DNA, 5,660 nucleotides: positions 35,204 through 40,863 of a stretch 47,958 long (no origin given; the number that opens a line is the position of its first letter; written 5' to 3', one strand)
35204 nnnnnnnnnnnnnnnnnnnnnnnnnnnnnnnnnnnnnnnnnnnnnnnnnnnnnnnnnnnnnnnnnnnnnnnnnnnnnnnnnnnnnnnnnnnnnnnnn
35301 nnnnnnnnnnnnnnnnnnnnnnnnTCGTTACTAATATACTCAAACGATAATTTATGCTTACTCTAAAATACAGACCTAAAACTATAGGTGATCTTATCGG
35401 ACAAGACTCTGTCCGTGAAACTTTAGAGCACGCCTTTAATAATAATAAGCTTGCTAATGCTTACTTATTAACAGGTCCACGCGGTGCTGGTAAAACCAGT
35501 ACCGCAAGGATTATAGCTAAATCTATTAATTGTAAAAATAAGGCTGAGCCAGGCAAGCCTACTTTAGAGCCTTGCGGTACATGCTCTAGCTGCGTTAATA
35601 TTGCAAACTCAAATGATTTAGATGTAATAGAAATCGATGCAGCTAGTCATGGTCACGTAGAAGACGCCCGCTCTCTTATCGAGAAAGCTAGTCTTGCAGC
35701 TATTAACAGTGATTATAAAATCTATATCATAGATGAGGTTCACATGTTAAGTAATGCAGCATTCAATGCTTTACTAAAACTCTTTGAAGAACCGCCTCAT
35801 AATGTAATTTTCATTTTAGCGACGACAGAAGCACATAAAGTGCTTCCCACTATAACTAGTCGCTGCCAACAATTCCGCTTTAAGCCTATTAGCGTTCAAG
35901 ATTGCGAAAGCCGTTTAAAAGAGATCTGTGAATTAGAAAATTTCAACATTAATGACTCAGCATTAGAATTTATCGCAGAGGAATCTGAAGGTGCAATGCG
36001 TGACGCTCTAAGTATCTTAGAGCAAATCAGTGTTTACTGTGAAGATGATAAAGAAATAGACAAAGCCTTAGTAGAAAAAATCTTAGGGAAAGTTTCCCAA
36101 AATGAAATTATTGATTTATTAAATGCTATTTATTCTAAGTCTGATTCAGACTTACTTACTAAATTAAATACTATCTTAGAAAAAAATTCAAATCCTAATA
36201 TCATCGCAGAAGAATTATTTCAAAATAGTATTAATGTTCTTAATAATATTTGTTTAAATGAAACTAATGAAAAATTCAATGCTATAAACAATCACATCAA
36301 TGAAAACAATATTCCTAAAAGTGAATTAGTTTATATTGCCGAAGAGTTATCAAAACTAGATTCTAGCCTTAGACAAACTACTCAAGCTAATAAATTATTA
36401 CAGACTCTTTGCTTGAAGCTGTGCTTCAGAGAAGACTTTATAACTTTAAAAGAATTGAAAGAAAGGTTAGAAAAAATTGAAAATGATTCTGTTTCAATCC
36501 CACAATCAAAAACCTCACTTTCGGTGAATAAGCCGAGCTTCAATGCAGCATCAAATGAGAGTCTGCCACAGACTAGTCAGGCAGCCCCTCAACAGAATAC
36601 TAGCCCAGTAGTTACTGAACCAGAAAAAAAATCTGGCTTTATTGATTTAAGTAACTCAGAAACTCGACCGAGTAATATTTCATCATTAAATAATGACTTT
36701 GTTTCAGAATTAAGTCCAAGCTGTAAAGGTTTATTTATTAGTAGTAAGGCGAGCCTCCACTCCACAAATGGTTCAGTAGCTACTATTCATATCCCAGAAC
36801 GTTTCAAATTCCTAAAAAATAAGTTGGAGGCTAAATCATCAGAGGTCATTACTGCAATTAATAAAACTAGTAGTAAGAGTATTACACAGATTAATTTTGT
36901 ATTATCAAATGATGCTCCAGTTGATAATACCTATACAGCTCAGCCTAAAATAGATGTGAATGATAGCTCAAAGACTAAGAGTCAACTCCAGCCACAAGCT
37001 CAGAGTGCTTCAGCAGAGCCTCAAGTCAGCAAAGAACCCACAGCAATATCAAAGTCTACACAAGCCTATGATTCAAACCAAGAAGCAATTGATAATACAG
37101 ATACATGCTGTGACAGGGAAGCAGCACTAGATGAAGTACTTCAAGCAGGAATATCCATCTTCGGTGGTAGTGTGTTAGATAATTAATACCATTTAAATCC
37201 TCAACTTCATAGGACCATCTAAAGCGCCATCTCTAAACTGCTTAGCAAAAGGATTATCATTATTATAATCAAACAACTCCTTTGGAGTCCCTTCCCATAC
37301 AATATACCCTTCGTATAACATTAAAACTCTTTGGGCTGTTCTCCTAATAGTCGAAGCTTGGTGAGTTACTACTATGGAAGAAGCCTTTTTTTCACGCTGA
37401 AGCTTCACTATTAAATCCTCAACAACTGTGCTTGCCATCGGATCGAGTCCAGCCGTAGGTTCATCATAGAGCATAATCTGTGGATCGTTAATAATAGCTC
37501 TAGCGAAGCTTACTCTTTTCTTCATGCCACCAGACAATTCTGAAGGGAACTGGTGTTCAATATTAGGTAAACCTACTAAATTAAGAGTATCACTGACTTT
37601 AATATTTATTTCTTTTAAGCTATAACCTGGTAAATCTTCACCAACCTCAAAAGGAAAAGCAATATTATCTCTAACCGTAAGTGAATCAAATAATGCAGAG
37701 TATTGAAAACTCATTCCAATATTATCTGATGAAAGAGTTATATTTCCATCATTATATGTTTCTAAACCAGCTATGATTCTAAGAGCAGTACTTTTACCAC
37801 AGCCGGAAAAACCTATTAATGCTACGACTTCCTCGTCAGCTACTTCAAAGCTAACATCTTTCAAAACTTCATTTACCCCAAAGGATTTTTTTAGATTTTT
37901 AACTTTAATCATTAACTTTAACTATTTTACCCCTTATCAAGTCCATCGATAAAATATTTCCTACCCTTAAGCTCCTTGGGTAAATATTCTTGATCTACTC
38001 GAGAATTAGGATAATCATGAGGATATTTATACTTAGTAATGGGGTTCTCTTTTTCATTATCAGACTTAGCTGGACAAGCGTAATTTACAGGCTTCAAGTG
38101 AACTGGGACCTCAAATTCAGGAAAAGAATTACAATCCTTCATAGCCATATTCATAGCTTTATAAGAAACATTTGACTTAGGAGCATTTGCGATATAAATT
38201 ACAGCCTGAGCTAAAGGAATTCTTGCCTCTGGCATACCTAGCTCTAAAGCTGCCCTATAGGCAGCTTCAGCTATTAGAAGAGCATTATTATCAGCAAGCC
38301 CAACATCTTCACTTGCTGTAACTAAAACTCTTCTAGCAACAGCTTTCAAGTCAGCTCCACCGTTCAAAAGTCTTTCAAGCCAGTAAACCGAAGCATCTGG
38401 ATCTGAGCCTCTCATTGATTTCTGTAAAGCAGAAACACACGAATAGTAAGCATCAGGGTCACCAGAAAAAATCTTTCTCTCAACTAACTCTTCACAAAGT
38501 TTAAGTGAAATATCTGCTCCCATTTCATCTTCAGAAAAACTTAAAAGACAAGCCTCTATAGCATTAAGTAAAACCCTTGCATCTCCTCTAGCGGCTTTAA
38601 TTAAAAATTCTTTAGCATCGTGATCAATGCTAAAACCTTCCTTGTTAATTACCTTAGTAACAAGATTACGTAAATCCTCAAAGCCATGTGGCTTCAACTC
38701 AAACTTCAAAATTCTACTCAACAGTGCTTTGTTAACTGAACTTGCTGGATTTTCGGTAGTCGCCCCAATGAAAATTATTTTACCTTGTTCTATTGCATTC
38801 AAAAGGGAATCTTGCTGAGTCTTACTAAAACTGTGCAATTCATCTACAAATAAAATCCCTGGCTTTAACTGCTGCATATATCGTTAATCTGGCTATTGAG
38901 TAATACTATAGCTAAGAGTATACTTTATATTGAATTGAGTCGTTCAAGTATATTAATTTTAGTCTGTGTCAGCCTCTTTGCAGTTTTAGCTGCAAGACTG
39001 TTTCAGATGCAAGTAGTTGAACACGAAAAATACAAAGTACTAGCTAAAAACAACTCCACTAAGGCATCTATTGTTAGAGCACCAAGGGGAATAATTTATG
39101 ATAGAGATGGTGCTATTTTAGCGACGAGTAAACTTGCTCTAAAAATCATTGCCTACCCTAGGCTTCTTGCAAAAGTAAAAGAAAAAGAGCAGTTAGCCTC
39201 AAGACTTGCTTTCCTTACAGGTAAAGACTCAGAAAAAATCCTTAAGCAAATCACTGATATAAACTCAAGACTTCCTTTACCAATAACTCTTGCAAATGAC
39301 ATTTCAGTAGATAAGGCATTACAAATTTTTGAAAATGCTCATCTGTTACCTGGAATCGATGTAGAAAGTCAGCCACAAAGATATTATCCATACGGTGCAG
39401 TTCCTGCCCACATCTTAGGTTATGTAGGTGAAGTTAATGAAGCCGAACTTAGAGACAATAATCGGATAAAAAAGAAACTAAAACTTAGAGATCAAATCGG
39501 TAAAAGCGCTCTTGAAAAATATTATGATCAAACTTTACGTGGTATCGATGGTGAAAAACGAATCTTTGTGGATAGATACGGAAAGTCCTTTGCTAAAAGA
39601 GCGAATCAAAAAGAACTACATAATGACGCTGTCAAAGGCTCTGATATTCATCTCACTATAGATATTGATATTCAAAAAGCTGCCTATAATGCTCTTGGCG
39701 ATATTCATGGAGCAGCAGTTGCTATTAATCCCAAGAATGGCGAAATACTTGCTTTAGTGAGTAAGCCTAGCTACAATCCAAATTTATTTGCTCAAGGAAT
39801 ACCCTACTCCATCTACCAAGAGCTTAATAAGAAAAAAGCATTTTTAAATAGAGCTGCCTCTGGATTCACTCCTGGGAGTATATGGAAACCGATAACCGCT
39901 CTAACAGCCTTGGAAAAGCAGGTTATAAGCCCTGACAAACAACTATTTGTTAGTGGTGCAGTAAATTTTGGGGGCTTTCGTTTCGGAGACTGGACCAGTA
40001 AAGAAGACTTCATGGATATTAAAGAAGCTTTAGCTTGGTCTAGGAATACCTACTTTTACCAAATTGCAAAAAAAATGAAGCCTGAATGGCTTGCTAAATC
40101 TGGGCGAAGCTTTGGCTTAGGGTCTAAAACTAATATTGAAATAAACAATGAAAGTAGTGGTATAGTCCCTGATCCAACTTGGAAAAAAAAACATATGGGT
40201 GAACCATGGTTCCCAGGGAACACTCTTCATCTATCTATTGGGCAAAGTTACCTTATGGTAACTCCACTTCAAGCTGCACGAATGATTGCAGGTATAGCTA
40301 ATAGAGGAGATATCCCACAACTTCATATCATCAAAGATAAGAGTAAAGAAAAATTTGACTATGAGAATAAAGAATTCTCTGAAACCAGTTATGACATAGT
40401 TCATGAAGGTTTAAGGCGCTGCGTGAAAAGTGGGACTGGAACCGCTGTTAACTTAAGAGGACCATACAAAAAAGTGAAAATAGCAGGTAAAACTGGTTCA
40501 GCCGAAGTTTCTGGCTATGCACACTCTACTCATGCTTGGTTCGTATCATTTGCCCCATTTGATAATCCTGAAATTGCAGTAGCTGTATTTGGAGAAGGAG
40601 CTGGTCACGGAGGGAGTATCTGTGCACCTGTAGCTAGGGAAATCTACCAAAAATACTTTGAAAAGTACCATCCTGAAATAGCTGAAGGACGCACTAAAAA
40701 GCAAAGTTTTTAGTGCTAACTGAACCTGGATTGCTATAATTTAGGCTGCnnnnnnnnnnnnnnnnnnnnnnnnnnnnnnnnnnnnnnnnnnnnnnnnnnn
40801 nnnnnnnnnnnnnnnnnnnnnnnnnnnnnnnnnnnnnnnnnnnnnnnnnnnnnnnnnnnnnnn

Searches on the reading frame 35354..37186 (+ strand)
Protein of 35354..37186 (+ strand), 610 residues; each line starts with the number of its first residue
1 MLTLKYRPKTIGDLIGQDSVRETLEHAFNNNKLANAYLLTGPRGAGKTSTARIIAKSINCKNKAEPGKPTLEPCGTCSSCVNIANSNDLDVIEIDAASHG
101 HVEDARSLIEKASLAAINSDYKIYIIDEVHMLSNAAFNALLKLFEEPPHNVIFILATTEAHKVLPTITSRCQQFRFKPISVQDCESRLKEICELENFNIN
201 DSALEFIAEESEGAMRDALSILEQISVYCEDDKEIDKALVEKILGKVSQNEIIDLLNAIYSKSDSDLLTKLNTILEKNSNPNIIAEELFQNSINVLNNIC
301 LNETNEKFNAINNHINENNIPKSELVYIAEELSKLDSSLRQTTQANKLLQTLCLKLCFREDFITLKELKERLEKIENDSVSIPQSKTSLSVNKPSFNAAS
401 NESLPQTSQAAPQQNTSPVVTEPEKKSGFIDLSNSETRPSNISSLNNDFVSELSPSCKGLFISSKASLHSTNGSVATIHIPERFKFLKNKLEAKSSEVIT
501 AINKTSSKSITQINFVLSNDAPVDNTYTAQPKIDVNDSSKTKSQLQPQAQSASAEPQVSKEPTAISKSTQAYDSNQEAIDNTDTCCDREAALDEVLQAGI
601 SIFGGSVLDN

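Call 14: search_protein_families(library=pfam, proteins=[window:35354-37186:+], max_evalue=0.001)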
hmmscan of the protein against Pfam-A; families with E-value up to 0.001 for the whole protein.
window:35354-37186:+ (610 aa): 15 families
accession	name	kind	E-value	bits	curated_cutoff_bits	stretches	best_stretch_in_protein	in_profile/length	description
PF13177.12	DNA_pol3_delta2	-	1.5e-44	152.2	27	1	17-179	2-160/161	DNA polymerase III, delta subunit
PF00004.35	AAA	-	1.1e-12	49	21.2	1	37-177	1-129/131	ATPase family associated with various cellular activities (AAA)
PF22608.2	DNAX_ATPase_lid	-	1.4e-09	38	27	1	186-225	4-43/49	DNA polymerase III clamp loader subunit, ATPase lid domain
PF05496.18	RuvB_N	-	3.5e-09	37.1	27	1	7-88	2-86/159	Holliday junction DNA helicase RuvB P-loop domain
PF13401.12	AAA_22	-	7.3e-08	33.2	27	1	34-158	5-123/130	AAA domain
PF21960.2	RCF1-5-like_lid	-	1e-07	32.2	27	1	186-225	1-41/43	RCF1/5-like, AAA+ ATPase lid domain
PF13604.12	AAA_30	-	1.1e-05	25.7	27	1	36-154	20-122/191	AAA domain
PF13173.12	AAA_14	-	2.3e-05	24.8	27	1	35-180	3-124/129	AAA domain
PF13191.12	AAA_16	-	2.6e-05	25.2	32.6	1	14-148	2-160/167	AAA ATPase domain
PF16193.11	AAA_assoc_2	-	3.7e-05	24.3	34.3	1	195-246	3-57/81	AAA C-terminal domain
PF07728.20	AAA_5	-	7.9e-05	23.1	22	0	118-146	65-92/139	AAA domain (dynein-related subfamily)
PF12169.13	DNA_pol3_gamma3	-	0.00018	21.8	24.4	1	236-308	2-74/143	DNA polymerase III subunits gamma and tau domain III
PF13245.12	AAA_19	-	0.0004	21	25.1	0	32-153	9-122/134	AAA domain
PF06068.19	TIP49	-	0.00084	19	23.8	0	12-59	24-75/347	TIP49 P-loop domain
PF05673.19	DUF815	-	0.00085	19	23.8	0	10-59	26-78/249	Protein of unknown function (DUF815)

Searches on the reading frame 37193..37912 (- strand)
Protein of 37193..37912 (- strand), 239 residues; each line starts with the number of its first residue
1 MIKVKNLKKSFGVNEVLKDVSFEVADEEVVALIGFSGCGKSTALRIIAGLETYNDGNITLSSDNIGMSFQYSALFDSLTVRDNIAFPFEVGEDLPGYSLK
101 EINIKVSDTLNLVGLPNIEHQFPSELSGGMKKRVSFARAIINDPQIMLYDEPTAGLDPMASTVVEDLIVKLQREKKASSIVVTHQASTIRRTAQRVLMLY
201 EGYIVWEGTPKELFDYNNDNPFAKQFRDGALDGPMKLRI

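Call 14: search_protein_families(library=pfam, proteins=[window:37193-37912:-], max_evalue=0.001)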
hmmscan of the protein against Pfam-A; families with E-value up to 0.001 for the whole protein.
window:37193-37912:- (239 aa): 3 families
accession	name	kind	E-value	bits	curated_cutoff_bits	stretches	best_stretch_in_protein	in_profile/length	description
PF00005.33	ABC_tran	-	1.3e-29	104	25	1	17-154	1-137/137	ABC transporter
PF13304.12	AAA_21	-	5.8e-05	23.7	27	0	30-91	2-63/304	AAA domain, putative AbiEii toxin, Type IV TA system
PF02463.25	SMC_N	-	0.00067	19.6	40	0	121-194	135-207/220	RecF/RecN/SMC N terminal domain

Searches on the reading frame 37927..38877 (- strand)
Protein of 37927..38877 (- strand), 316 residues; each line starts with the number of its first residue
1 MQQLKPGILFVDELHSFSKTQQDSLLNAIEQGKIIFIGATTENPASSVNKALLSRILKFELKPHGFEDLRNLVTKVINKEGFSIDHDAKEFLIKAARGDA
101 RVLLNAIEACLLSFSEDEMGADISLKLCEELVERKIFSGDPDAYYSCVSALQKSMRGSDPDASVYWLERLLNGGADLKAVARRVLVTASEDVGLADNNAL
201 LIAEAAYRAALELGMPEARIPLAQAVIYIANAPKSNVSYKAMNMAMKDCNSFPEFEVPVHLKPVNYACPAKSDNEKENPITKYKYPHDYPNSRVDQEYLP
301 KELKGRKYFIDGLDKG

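Call 14: search_protein_families(library=pfam, proteins=[window:37927-38877:-], max_evalue=0.001)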
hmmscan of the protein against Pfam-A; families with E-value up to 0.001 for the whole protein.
window:37927-38877:- (316 aa): 4 families
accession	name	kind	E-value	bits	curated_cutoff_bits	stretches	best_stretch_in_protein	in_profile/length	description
PF12002.13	MgsA_C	-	7.9e-54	182.5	27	1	157-309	1-148/167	MgsA AAA+ ATPase C terminal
PF16193.11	AAA_assoc_2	-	8.2e-17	61.7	34.3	1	80-156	3-81/81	AAA C-terminal domain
PF00004.35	AAA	-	3.3e-05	24.8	21.2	1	3-58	55-125/131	ATPase family associated with various cellular activities (AAA)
PF00158.32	Sigma54_activat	-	0.00032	20.9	20.2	1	3-44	91-132/168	Sigma-54 interaction domain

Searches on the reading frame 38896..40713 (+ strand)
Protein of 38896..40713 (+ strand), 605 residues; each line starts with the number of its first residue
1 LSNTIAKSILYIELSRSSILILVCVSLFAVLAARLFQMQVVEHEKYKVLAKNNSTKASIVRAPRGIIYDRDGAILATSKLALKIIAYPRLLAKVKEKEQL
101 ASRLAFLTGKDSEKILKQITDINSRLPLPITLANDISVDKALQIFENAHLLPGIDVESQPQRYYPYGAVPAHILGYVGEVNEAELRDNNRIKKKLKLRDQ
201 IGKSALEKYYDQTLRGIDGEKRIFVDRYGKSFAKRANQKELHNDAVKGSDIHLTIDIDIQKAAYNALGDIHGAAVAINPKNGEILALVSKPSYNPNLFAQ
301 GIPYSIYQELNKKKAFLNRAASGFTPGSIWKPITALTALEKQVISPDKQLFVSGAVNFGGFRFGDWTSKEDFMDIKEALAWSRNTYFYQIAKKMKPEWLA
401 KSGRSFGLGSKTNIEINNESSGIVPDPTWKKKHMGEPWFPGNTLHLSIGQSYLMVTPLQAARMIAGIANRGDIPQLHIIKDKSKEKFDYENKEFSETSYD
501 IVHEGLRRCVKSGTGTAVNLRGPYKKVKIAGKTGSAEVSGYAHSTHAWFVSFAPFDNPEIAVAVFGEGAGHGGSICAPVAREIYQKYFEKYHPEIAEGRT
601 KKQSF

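Call 14: search_protein_families(library=pfam, proteins=[window:38896-40713:+], max_evalue=0.001)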
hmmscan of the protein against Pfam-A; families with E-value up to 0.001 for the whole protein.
window:38896-40713:+ (605 aa): 2 families
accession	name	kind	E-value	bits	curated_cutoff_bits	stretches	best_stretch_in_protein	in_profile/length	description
PF00905.27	Transpeptidase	-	2.1e-64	218.1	22.1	1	272-585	1-299/299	Penicillin binding protein transpeptidase domain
PF03717.20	PBP_dimer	-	3.7e-40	138.7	24.4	1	61-231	3-175/180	Penicillin-binding Protein dimerisation domain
